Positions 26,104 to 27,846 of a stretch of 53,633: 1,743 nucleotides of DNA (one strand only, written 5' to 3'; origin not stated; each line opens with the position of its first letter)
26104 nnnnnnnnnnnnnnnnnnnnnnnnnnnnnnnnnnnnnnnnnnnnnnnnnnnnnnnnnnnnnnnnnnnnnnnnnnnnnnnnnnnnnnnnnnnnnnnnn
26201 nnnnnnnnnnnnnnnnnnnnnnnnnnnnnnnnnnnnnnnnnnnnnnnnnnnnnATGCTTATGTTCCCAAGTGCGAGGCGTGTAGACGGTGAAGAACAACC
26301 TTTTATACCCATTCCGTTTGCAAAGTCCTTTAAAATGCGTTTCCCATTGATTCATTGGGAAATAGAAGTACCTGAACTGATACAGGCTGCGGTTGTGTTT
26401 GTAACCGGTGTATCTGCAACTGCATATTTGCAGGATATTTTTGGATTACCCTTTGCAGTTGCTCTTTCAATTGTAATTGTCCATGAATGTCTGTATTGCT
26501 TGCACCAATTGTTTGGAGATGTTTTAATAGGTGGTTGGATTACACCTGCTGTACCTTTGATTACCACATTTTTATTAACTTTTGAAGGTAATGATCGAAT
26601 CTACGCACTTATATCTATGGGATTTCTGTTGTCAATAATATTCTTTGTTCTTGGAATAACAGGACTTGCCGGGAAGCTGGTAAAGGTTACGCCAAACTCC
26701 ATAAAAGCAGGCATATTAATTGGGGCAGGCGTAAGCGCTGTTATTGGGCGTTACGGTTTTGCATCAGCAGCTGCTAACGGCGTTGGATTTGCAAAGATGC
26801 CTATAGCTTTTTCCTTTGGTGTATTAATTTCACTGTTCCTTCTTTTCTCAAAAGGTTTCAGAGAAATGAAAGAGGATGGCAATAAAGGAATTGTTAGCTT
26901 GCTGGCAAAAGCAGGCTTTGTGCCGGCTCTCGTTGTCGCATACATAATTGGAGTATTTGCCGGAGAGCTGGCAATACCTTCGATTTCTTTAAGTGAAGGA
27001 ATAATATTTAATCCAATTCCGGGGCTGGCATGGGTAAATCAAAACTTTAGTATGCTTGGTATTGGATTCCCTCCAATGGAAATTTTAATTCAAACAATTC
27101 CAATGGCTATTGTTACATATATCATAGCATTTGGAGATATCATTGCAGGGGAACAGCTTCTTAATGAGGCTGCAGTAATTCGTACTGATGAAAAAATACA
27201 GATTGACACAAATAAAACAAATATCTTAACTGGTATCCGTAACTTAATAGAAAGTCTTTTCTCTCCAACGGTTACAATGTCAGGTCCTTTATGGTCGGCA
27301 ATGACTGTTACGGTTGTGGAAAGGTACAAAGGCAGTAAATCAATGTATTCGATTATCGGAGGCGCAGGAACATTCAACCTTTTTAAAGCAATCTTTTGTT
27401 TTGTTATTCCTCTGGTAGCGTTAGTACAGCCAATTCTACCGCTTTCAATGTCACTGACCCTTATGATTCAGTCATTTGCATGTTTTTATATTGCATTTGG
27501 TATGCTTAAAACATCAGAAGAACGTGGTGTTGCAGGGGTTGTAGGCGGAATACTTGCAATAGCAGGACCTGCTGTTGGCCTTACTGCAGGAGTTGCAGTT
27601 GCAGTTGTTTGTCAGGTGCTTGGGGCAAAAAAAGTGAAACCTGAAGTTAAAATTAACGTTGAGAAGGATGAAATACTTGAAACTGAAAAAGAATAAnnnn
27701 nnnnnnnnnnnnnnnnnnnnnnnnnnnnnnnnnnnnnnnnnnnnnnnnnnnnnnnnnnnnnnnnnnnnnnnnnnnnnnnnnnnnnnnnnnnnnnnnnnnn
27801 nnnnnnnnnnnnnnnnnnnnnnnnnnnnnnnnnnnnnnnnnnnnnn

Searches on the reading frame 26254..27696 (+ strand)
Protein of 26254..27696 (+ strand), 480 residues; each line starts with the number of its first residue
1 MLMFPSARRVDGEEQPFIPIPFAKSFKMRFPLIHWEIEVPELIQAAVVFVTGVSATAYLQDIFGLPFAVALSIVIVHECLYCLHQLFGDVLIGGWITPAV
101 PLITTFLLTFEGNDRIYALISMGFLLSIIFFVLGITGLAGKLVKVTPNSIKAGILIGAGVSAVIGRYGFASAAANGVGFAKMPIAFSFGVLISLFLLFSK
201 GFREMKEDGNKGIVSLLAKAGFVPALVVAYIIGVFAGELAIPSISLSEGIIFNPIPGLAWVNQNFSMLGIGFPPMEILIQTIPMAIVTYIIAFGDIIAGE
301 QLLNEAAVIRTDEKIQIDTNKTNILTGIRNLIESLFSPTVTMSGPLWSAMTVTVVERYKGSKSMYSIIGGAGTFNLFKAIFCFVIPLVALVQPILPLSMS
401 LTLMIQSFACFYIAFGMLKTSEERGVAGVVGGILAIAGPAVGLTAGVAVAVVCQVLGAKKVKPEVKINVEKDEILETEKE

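Call 3: search_protein_families(library=pfam, proteins=[window:26254-27696:+], max_evalue=0.01)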
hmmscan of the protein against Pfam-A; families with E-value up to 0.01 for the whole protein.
window:26254-27696:+ (480 aa): 1 family
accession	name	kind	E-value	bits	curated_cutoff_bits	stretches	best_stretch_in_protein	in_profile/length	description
PF16983.11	MFS_MOT1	-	0.0014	19.4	30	1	122-161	71-110/111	Molybdate transporter of MFS superfamily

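Call 4: search_protein_families(library=phrogs, proteins=[window:26254-27696:+], max_evalue=0.01)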
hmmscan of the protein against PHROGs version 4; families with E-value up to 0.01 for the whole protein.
window:26254-27696:+ (480 aa): 0 families

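Call 24: search_protein_families(library=ncbifam, proteins=[window:26254-27696:+], max_evalue=0.01)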
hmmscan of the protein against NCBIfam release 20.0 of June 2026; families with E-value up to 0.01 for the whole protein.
window:26254-27696:+ (480 aa): 0 families

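Call 89: search_protein_families(library=padloc, proteins=[window:26254-27696:+], max_evalue=0.001)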
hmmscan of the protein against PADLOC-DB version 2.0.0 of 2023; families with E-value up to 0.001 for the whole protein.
window:26254-27696:+ (480 aa): 0 families
